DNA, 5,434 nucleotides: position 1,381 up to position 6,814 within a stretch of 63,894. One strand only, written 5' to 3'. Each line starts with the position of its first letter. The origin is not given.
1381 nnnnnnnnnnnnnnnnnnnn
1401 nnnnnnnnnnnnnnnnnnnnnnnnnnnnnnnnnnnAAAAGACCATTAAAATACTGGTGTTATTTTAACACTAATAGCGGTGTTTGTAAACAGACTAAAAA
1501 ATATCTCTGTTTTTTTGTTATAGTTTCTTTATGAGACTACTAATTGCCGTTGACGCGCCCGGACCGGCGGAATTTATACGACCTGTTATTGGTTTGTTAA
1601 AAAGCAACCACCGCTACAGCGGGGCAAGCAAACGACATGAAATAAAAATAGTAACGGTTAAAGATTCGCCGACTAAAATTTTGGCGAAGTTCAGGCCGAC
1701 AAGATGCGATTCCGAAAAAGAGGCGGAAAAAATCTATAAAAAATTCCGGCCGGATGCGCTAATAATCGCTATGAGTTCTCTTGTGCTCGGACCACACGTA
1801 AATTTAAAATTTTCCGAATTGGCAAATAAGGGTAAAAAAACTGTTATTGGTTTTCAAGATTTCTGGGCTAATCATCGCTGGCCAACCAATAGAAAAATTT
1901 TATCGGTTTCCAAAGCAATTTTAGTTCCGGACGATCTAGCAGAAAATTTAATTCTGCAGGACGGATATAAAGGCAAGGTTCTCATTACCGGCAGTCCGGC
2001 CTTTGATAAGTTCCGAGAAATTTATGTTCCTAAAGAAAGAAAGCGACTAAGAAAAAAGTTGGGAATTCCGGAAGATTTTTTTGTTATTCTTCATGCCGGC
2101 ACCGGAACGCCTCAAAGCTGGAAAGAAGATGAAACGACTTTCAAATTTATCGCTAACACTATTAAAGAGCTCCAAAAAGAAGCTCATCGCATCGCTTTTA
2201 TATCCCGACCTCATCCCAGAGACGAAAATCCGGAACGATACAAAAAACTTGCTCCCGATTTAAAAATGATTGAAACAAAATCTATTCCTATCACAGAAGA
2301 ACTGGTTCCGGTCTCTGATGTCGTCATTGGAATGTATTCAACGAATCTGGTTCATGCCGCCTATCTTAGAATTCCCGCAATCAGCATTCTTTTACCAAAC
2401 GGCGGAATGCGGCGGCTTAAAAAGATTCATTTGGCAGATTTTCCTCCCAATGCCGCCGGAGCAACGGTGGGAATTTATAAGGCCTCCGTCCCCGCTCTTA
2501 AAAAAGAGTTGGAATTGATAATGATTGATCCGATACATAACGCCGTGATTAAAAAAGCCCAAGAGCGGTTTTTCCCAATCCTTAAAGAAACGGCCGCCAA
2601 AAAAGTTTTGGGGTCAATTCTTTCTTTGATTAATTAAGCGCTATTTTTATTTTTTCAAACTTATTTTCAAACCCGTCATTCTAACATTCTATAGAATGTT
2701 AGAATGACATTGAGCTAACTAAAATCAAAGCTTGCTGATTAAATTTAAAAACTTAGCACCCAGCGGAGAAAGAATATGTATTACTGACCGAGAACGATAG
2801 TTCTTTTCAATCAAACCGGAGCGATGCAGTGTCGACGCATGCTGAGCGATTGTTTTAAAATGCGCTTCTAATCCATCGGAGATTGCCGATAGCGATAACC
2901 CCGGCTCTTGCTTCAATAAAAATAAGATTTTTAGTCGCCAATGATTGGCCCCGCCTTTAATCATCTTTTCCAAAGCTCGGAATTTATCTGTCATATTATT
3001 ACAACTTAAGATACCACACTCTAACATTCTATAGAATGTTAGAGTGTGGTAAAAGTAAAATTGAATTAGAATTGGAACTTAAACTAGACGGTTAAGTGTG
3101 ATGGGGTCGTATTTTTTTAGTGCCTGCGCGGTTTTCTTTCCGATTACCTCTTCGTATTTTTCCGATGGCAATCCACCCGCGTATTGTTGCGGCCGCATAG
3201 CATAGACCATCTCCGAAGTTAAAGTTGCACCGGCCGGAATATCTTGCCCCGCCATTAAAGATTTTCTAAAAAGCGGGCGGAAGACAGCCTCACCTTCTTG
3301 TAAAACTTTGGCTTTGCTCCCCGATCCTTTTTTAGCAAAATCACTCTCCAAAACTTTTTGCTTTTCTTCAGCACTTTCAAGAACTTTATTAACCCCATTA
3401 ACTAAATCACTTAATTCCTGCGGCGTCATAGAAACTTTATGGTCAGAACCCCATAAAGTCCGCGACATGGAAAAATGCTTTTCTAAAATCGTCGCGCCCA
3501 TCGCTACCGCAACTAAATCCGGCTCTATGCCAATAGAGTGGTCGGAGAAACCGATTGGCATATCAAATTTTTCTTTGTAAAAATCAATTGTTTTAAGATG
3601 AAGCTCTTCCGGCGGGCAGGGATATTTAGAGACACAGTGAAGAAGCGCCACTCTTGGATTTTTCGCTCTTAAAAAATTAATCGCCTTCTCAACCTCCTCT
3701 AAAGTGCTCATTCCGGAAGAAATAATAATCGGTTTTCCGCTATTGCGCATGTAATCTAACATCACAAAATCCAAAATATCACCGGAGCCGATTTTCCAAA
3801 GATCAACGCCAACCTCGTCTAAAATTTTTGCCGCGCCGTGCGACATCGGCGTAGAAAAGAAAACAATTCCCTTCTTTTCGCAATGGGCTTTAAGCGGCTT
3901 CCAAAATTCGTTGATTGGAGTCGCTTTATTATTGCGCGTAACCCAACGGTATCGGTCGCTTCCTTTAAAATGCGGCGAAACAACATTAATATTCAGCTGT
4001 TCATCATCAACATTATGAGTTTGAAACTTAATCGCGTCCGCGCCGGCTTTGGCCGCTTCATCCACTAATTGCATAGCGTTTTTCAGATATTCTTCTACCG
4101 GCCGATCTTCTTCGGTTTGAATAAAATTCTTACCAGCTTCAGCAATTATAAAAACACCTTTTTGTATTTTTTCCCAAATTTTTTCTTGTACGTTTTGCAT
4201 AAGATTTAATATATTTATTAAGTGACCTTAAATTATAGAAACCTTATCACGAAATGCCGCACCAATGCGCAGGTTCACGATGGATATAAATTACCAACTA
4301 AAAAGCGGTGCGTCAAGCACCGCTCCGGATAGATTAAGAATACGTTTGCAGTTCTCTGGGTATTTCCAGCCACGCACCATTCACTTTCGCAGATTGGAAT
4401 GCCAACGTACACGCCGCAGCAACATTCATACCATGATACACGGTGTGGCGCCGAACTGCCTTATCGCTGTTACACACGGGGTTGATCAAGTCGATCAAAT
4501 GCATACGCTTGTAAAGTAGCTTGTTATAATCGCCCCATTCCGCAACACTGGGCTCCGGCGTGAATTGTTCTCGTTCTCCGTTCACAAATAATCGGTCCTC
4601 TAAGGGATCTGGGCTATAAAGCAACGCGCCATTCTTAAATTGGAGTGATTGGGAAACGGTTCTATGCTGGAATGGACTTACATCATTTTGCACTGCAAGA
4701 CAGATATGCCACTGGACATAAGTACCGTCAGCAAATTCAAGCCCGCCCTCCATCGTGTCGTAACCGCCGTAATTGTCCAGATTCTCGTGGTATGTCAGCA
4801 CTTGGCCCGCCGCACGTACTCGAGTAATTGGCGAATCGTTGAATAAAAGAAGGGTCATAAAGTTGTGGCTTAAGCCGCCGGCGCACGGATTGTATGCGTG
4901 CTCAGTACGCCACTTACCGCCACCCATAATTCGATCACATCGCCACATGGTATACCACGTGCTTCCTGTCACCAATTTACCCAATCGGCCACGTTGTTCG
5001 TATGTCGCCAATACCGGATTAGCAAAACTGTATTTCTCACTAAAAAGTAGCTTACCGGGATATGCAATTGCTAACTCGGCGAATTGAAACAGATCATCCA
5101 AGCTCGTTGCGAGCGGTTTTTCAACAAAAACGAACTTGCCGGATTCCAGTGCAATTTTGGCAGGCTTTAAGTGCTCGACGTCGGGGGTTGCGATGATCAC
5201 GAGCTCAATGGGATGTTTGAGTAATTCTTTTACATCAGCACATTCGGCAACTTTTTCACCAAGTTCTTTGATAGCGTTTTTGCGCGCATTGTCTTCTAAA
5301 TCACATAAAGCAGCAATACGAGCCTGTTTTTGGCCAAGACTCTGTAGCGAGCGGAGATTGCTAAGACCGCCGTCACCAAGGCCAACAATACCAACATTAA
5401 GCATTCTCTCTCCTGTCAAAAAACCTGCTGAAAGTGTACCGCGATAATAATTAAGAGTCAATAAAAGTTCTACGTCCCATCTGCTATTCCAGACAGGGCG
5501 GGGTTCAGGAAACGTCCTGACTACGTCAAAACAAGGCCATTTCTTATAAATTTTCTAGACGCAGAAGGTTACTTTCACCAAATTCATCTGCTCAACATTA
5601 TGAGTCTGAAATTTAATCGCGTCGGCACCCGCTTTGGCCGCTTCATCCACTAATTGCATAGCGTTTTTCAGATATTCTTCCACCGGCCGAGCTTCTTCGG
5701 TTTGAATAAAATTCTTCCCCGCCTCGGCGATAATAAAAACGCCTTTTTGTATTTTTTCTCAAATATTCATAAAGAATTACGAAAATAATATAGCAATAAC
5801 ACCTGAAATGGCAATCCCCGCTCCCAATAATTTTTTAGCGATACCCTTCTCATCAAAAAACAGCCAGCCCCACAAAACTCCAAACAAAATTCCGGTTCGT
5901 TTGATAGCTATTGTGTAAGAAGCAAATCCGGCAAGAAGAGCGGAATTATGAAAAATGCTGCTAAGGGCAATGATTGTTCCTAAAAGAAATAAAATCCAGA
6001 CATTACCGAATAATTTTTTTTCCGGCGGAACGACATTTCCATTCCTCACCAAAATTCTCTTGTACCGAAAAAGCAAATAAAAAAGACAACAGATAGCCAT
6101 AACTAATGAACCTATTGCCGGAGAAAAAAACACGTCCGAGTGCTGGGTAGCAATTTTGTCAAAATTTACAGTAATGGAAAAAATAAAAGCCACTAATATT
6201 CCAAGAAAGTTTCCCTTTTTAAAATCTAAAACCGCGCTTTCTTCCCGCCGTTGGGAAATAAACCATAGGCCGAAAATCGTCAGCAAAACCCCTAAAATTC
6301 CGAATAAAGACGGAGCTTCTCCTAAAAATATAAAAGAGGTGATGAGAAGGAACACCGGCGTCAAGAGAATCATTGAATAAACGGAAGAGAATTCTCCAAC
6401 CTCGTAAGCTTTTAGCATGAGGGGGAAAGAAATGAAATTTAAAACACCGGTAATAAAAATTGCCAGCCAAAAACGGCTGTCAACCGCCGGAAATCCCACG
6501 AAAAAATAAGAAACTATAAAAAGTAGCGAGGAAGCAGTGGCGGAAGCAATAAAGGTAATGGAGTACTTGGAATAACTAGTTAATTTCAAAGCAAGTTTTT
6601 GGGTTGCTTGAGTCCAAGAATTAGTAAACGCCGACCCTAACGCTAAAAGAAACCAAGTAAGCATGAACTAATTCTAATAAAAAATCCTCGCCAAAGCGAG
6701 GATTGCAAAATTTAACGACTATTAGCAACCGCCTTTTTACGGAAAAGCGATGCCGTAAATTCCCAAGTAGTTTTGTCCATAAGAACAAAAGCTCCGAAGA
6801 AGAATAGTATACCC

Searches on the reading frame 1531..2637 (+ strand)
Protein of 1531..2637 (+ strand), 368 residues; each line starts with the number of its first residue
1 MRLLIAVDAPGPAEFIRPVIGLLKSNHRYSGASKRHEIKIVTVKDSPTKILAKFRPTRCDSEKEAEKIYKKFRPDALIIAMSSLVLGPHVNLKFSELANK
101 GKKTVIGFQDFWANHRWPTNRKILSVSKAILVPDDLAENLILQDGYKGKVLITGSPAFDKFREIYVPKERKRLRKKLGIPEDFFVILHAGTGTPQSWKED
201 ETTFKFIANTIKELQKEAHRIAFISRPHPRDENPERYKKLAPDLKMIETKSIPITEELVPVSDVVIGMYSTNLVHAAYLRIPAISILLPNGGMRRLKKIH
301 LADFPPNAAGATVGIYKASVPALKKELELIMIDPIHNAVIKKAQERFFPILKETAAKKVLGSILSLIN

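Call 71: search_protein_families(library=pfam, proteins=[window:1531-2637:+], max_evalue=0.01)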
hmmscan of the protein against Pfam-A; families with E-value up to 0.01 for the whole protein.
window:1531-2637:+ (368 aa): 3 families
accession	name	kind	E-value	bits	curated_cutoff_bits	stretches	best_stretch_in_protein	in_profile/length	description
PF04464.20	Glyphos_transf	-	4.5e-07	29.6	22.1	1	146-271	156-277/367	CDP-Glycerol:Poly(glycerophosphate) glycerophosphotransferase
PF02350.25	Epimerase_2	-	9.7e-06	25.1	30.6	1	120-286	115-284/347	UDP-N-acetylglucosamine 2-epimerase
PF07388.17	A-2_8-polyST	-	4e-05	23.8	23.3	1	200-280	223-307/316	Alpha-2,8-polysialyltransferase (POLYST)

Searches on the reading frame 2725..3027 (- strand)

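Call 71: search_protein_families(library=pfam, proteins=[window:2725-3027:-], max_evalue=0.01)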
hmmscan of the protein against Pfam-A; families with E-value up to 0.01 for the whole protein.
window:2725-3027:- (100 aa): 4 families
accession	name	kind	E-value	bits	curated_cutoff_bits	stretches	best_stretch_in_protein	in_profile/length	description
PF01022.26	HTH_5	-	0.00014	22.1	22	1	31-75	4-47/47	Bacterial regulatory protein, arsR family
PF13412.12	HTH_24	-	0.00082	19.3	21.9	1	31-74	5-48/48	Winged helix-turn-helix DNA-binding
PF01047.28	MarR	-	0.0032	17.7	24.6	0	31-75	5-49/59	MarR family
PF25212.1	HVO_A0114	-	0.0041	17.3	27.6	1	31-81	24-74/84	HVO_A0114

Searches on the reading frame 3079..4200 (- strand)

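Call 71: search_protein_families(library=pfam, proteins=[window:3079-4200:-], max_evalue=0.01)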
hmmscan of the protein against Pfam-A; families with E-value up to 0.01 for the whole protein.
window:3079-4200:- (373 aa): 2 families
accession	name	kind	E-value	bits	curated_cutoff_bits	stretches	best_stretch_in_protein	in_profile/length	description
PF03102.20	NeuB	-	4.8e-72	242.7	22.1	1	45-281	1-240/241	NeuB family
PF08666.17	SAF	-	2.7e-06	28.2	21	1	313-372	2-62/63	SAF domain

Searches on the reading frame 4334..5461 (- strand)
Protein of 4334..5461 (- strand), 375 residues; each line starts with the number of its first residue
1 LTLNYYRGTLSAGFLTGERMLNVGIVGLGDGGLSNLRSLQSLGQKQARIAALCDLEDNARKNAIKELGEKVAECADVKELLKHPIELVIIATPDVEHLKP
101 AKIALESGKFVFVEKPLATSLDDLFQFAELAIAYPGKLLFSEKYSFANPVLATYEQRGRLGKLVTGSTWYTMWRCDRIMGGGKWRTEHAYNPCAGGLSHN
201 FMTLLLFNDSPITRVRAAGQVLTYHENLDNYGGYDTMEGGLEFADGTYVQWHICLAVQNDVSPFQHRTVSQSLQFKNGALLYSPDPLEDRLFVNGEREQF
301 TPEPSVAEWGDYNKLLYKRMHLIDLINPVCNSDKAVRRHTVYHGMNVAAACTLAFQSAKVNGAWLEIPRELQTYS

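Call 71: search_protein_families(library=pfam, proteins=[window:4334-5461:-], max_evalue=0.01)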
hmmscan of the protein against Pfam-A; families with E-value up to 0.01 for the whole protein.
window:4334-5461:- (375 aa): 2 families
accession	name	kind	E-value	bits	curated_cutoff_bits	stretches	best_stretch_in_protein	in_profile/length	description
PF01408.29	GFO_IDH_MocA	-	2.1e-16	61.1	24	1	21-132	1-110/120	Oxidoreductase family, NAD-binding Rossmann fold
PF22725.1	GFO_IDH_MocA_C3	-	0.00014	22.3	27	1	156-259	9-108/124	GFO/IDH/MocA C-terminal domain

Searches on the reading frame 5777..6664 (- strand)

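Call 43: search_protein_families(library=pfam, proteins=[window:5777-6664:-], max_evalue=0.001)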
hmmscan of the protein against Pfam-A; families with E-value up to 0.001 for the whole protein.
window:5777-6664:- (295 aa): 1 family
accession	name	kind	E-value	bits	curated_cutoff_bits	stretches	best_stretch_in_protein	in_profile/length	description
PF00892.27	EamA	-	5e-20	72.6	28.2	2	3-137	2-134/135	EamA-like transporter family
